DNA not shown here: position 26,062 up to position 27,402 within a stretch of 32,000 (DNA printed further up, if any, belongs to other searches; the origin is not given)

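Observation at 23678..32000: Compact sigma54 regulon: sensor kinase and NtrC-type activator directly upstream of a secreted GDPD phosphodiesterase and a PhnD-C-E-E importer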

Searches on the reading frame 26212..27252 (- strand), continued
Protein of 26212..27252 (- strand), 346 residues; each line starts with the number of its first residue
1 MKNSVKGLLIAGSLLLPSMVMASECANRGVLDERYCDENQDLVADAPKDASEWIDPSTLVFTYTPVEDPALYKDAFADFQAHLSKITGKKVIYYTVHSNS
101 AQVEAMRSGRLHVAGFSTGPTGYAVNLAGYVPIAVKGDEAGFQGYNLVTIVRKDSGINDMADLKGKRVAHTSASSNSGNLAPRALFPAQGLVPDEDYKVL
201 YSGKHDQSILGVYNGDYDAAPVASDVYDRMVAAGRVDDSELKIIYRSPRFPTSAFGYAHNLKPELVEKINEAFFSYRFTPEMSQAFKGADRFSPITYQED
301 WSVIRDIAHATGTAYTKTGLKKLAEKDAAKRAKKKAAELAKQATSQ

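Call 58: get_annotated_region(hit=H24, flank=8000)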
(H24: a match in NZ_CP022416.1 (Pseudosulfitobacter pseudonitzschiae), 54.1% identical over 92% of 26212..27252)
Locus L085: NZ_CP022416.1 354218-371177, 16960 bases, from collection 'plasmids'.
description: Pseudosulfitobacter pseudonitzschiae strain SMR1 plasmid pSMR1-1, complete sequence
organism: Pseudosulfitobacter pseudonitzschiae (NCBI taxid 1402135)
taxonomy: Bacteria; Pseudomonadota; Alphaproteobacteria; Rhodobacterales; Roseobacteraceae; Pseudosulfitobacter; Pseudosulfitobacter pseudonitzschiae
host: -; source: Skeletonema marinoi strain RO5AC,Cell culture,Top-layer sediments; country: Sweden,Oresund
typing (MOB-suite, as given by PLSDB): mobilizable; relaxase MOBP
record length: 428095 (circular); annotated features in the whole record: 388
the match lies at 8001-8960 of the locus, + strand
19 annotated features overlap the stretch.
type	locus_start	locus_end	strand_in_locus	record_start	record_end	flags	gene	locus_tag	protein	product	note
CDS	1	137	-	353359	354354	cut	-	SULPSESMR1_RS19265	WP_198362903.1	HesA/MoeB/ThiF family protein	-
CDS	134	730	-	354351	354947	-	-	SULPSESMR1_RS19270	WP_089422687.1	thiamine phosphate synthase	GO:0009228 - thiamine biosynthetic process [Evidence IEA]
CDS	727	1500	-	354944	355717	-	-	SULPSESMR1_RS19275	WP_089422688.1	thiazole synthase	-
CDS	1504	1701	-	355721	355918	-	thiS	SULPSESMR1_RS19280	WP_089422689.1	sulfur carrier protein ThiS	GO:0009228 - thiamine biosynthetic process [Evidence IEA]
CDS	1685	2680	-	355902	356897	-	-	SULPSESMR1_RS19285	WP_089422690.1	FAD-dependent oxidoreductase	-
CDS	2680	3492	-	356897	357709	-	thiD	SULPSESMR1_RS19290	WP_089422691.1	bifunctional hydroxymethylpyrimidine kinase/phosphomethylpyrimidine kinase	GO:0009228 - thiamine biosynthetic process [Evidence IEA]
CDS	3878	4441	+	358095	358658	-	-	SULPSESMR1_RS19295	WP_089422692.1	type 1 glutamine amidotransferase domain-containing protein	-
CDS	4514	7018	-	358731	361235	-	-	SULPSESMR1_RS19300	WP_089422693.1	ATP-binding protein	-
CDS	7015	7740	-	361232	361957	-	-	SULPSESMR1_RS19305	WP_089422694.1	response regulator transcription factor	GO:0000160 - phosphorelay signal transduction system [Evidence IEA]; GO:0006355 - regulation of DNA-templated ...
CDS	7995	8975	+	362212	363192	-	phnD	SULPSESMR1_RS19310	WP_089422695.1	phosphate/phosphite/phosphonate ABC transporter substrate-binding protein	-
CDS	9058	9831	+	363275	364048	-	phnC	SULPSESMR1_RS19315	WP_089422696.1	phosphonate ABC transporter ATP-binding protein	GO:0015716 - organic phosphonate transport [Evidence IEA]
CDS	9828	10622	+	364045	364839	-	phnE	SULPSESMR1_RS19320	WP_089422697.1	phosphonate ABC transporter, permease protein PhnE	GO:0015716 - organic phosphonate transport [Evidence IEA]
CDS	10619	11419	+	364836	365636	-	phnE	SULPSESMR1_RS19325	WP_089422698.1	phosphonate ABC transporter, permease protein PhnE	GO:0015716 - organic phosphonate transport [Evidence IEA]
CDS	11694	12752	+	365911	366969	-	-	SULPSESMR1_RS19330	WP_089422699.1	siderophore-interacting protein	GO:0055072 - obsolete iron ion homeostasis [Evidence IEA]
CDS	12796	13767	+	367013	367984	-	-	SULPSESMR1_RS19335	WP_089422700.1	ABC transporter substrate-binding protein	-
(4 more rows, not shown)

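Call 59: get_annotated_region(hit=H25, flank=8000)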
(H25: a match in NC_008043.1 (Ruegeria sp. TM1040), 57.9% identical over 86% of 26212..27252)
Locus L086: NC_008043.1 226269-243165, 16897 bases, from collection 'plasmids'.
description: Ruegeria sp. TM1040 megaplasmid, complete sequence
organism: Ruegeria sp. TM1040 (NCBI taxid 292414)
taxonomy: Bacteria; Pseudomonadota; Alphaproteobacteria; Rhodobacterales; Roseobacteraceae; Ruegeria; Ruegeria sp. TM1040
host: -; source: -; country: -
typing (MOB-suite, as given by PLSDB): non-mobilizable
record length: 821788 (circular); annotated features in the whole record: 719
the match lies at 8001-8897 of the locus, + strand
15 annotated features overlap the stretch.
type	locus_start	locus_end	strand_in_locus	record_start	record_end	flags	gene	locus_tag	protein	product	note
CDS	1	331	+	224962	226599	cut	-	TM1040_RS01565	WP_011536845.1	alpha/beta fold hydrolase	-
CDS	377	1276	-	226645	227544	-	-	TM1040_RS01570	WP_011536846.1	AraC family transcriptional regulator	GO:0006355 - regulation of DNA-templated transcription [Evidence IEA]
CDS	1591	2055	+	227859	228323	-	-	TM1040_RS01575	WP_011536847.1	(2Fe-2S)-binding protein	-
CDS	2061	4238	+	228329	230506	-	-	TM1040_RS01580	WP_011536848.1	molybdopterin cofactor-binding domain-containing protein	-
CDS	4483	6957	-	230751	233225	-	-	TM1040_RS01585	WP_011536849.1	ATP-binding protein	-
CDS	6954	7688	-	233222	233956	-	-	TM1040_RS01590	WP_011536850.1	response regulator transcription factor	GO:0000160 - phosphorelay signal transduction system [Evidence IEA]; GO:0006355 - regulation of DNA-templated ...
CDS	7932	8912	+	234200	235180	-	phnD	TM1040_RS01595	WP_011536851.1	phosphate/phosphite/phosphonate ABC transporter substrate-binding protein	-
CDS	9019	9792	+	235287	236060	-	phnC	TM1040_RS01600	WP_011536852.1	phosphonate ABC transporter ATP-binding protein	GO:0015716 - organic phosphonate transport [Evidence IEA]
CDS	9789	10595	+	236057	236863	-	phnE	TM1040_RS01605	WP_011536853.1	phosphonate ABC transporter, permease protein PhnE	GO:0015716 - organic phosphonate transport [Evidence IEA]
CDS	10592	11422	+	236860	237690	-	phnE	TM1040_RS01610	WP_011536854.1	phosphonate ABC transporter, permease protein PhnE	GO:0015716 - organic phosphonate transport [Evidence IEA]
CDS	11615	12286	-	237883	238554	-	-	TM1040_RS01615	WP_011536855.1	DsbA family protein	-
CDS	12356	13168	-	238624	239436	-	-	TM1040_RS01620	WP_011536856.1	hypothetical protein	-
CDS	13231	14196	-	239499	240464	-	-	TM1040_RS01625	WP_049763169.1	glutathione S-transferase family protein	-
CDS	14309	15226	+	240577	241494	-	-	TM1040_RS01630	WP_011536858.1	LysR family transcriptional regulator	-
CDS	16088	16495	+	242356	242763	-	-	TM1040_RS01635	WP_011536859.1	hypothetical protein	-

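Call 60: search_protein_families(library=pfam, proteins=[L086:4483-6957:-, L086:6954-7688:-, L085:4514-7018:-, L085:7015-7740:-], max_evalue=0.01)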
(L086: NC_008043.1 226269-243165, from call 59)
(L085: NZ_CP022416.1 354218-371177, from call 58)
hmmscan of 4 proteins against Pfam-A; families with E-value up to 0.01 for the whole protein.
L086:4483-6957:- (824 aa): 5 families
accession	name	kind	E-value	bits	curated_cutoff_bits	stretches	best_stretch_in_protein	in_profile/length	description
PF02518.31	HATPase_c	-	3e-19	69.9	26.4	1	592-703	2-109/111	Histidine kinase-, DNA gyrase B-, and HSP90-like ATPase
PF00672.30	HAMP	-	1.5e-10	41.6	25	1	305-357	2-52/53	HAMP domain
PF12860.13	PAS_7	-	8.9e-09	35.9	27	1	440-475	79-114/115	PAS fold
PF00072.30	Response_reg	-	3.6e-06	27.6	30.2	1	720-807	2-87/111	Response regulator receiver domain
PF00512.31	HisKA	-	4.5e-06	27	26.9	1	490-549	5-65/66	His Kinase A (phospho-acceptor) domain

L086:6954-7688:- (244 aa): 2 families
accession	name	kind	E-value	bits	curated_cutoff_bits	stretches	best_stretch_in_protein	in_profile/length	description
PF00486.34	Trans_reg_C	-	7.6e-23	80.8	26.2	1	163-239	1-77/77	Transcriptional regulatory protein, C terminal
PF00072.30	Response_reg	-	5.8e-21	75.2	30.2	1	14-123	1-111/111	Response regulator receiver domain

L085:4514-7018:- (834 aa): 11 families
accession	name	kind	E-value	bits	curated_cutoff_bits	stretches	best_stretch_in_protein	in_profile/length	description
PF02518.31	HATPase_c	-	8.8e-22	78.1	26.4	1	593-698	2-108/111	Histidine kinase-, DNA gyrase B-, and HSP90-like ATPase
PF12860.13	PAS_7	-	1.1e-10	42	27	1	379-473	1-111/115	PAS fold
PF00072.30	Response_reg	-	1.9e-08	34.8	30.2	1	715-824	2-109/111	Response regulator receiver domain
PF00512.31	HisKA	-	4.6e-08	33.4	26.9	1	490-550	4-65/66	His Kinase A (phospho-acceptor) domain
PF00672.30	HAMP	-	9.2e-08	32.7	25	1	307-357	2-50/53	HAMP domain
PF02203.21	TarH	-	2.1e-06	28.2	25.2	1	6-56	2-52/177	Tar ligand binding domain homologue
PF13589.12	HATPase_c_3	-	3.8e-05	24.2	25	1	597-650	3-54/137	Histidine kinase-, DNA gyrase B-, and HSP90-like ATPase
PF12729.13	4HB_MCP_1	-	4.2e-05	23.6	27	1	9-67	2-60/181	Four helix bundle sensory module for signal transduction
PF13581.12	HATPase_c_2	-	8.2e-05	23.1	27.4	1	604-695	42-125/127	Histidine kinase-like ATPase domain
PF14501.12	HATPase_c_5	-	0.0038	17.6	22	1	599-686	11-91/102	GHKL domain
PF13188.13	PAS_8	-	0.0094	16.3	21.8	0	374-422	2-51/65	PAS domain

L085:7015-7740:- (241 aa): 2 families
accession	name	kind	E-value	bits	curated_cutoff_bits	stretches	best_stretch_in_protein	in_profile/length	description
PF00072.30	Response_reg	-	3.5e-22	79.1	30.2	1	10-119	1-111/111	Response regulator receiver domain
PF00486.34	Trans_reg_C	-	1.1e-20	73.9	26.2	1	158-234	1-77/77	Transcriptional regulatory protein, C terminal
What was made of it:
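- The Phaeobacter induction data come from a different class of two-component system (OmpR-type regulator, hybrid kinase; calls 58-60).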

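Call 75: search_protein_families(library=pfam, proteins=[L016:14882-16087:+, L016:16858-17760:+, L016:17984-18919:-, L016:19933-20556:+, L019:13888-14970:+, L019:15003-16262:+, L019:16298-17815:+, L017:13604-16732:-], max_evalue=0.001)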
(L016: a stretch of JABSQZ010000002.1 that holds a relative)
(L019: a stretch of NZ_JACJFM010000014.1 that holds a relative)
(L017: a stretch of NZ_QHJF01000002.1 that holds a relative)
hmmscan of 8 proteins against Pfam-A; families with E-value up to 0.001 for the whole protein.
L016:14882-16087:+ (401 aa): 2 families
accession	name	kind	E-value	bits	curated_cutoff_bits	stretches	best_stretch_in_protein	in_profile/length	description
PF00155.27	Aminotran_1_2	-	1.1e-71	242.3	19.7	1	33-391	2-359/361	Aminotransferase class I and II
PF01041.23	DegT_DnrJ_EryC1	-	2.5e-05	24.1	19.8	1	100-171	48-118/360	DegT/DnrJ/EryC1/StrS aminotransferase family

L016:16858-17760:+ (300 aa): 2 families
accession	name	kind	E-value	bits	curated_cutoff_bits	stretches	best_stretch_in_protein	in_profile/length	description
PF07729.17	FCD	-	2.3e-14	54.3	24.3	1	163-287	3-124/125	FCD domain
PF00392.27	GntR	-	1.6e-13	50.5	27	1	17-70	9-63/64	Bacterial regulatory proteins, gntR family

L016:17984-18919:- (311 aa): 1 family
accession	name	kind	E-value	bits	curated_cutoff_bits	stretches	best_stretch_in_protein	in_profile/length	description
PF06189.17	5-nucleotidase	-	1.3e-126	421.9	28.2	1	1-306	1-301/302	5'-nucleotidase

L016:19933-20556:+ (207 aa): 3 families
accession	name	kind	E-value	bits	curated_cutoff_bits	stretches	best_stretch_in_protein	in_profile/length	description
PF05433.20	Rick_17kDa_Anti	-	2.2e-06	27.9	24.2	1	110-148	2-42/43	Glycine zipper 2TM domain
PF13441.11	Gly-zipper_YMGG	-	3.8e-05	23.7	28.9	1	111-150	7-44/45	YMGG-like Gly-zipper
PF13488.11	Gly-zipper_Omp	-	0.00037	20.8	25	1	112-150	4-40/46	Glycine zipper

L019:13888-14970:+ (360 aa): 2 families
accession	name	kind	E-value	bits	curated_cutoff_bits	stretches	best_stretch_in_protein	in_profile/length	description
PF07478.18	Dala_Dala_lig_C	-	1.4e-10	41.5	24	1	141-336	2-203/204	D-ala D-ala ligase C-terminus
PF02655.19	ATP-grasp_3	-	1.7e-05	25.4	23.2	1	133-226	3-82/160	ATP-grasp domain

L019:15003-16262:+ (419 aa): 1 family
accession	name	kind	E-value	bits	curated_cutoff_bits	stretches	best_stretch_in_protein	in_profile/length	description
PF07690.21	MFS_1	-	1.3e-09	37.9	33.4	1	18-368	3-347/347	Major Facilitator Superfamily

L019:16298-17815:+ (505 aa): 2 families
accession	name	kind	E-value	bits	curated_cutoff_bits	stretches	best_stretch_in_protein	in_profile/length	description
PF03972.19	MmgE_PrpD_N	-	5.3e-55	186.7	32.1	1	61-282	16-239/244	MmgE/PrpD N-terminal domain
PF19305.4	MmgE_PrpD_C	-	9.1e-24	84.6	32.1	1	322-483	1-167/173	MmgE/PrpD C-terminal domain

L017:13604-16732:- (1042 aa): 3 families
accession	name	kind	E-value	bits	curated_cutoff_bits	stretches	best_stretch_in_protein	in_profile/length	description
PF00873.25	ACR_tran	-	0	1225.7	28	1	2-1025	1-1021/1021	AcrB/AcrD/AcrF family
PF03176.21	MMPL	-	6.2e-12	45.5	20.5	2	342-499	146-304/333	MMPL family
PF02355.23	SecD_SecF_C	-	6.1e-06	26.2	20.5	0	341-491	34-180/189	Protein export membrane protein SecD/SecF, C-terminal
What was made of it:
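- Tried and rejected: Genes downstream of gpxD in L016, L017 and L019 are unrelated: AcrB, aminotransferase, ATP-grasp, MFS (call 75).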

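Call 90: search_protein_families(library=pfam, proteins=[L056:6696-8141:+, L056:8045-8941:+, L056:8954-9769:+, L056:13624-15282:+, L056:5635-6393:+, L024:4205-5764:-, L024:9648-10415:+, L024:2525-3232:-], max_evalue=0.0001)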
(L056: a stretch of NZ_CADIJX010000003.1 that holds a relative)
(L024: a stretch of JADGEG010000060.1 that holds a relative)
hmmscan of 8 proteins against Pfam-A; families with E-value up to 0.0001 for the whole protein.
L056:6696-8141:+ (481 aa): 0 families

L056:8045-8941:+ (298 aa): 1 family
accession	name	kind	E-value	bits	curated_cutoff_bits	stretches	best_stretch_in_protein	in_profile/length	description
PF08282.18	Hydrolase_3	-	5.5e-12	46.4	20.9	1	41-107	1-69/255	haloacid dehalogenase-like hydrolase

L056:8954-9769:+ (271 aa): 2 families
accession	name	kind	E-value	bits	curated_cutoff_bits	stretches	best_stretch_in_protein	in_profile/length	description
PF01614.24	IclR_C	-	5.8e-16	59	24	1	89-265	3-174/174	Bacterial transcriptional regulator IclR C-terminal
PF09339.16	HTH_IclR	-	8.6e-10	38.7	22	1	20-70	1-51/52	IclR helix-turn-helix domain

L056:13624-15282:+ (552 aa): 2 families
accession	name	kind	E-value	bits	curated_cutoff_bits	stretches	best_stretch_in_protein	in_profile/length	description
PF05235.19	CHAD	-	9.4e-35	121.1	25.6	1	243-507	3-225/228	CHAD domain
PF01928.26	CYTH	-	2.9e-17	63.5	23.2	1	1-185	1-177/179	CYTH domain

L056:5635-6393:+ (252 aa): 0 families

L024:4205-5764:- (519 aa): 5 families
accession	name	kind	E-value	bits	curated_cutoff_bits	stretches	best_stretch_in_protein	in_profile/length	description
PF01266.30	DAO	-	3.4e-51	175.3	27.9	1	7-369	1-353/353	FAD dependent oxidoreductase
PF16901.10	DAO_C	-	5e-28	97.9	31.4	1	390-503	1-125/126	C-terminal domain of alpha-glycerophosphate oxidase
PF00890.30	FAD_binding_2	-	4.5e-09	36.4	20.4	0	7-47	1-41/414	FAD binding domain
PF12831.13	FAD_oxidored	-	1.2e-07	31.9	27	1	7-73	1-68/416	FAD dependent oxidoreductase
PF01134.28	GIDA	-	6.5e-05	22.6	22.1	0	7-41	1-37/391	Glucose inhibited division protein A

L024:9648-10415:+ (255 aa): 2 families
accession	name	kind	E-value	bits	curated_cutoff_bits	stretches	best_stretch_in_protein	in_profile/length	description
PF08282.18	Hydrolase_3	-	1.2e-14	55.1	20.9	2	140-242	151-246/255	haloacid dehalogenase-like hydrolase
PF00702.32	Hydrolase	-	2.8e-05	25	26.4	0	188-213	163-188/191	haloacid dehalogenase-like hydrolase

L024:2525-3232:- (235 aa): 2 families
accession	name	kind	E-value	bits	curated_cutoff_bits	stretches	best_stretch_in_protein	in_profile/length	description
PF07702.18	UTRA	-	2.1e-28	99.4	23.8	1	93-228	2-141/141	UTRA domain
PF00392.27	GntR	-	9.4e-17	60.9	27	1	9-71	1-64/64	Bacterial regulatory proteins, gntR family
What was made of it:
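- In Arcobacter the operon is paired with a GlpD-type glycerol-3-P dehydrogenase (call 90).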
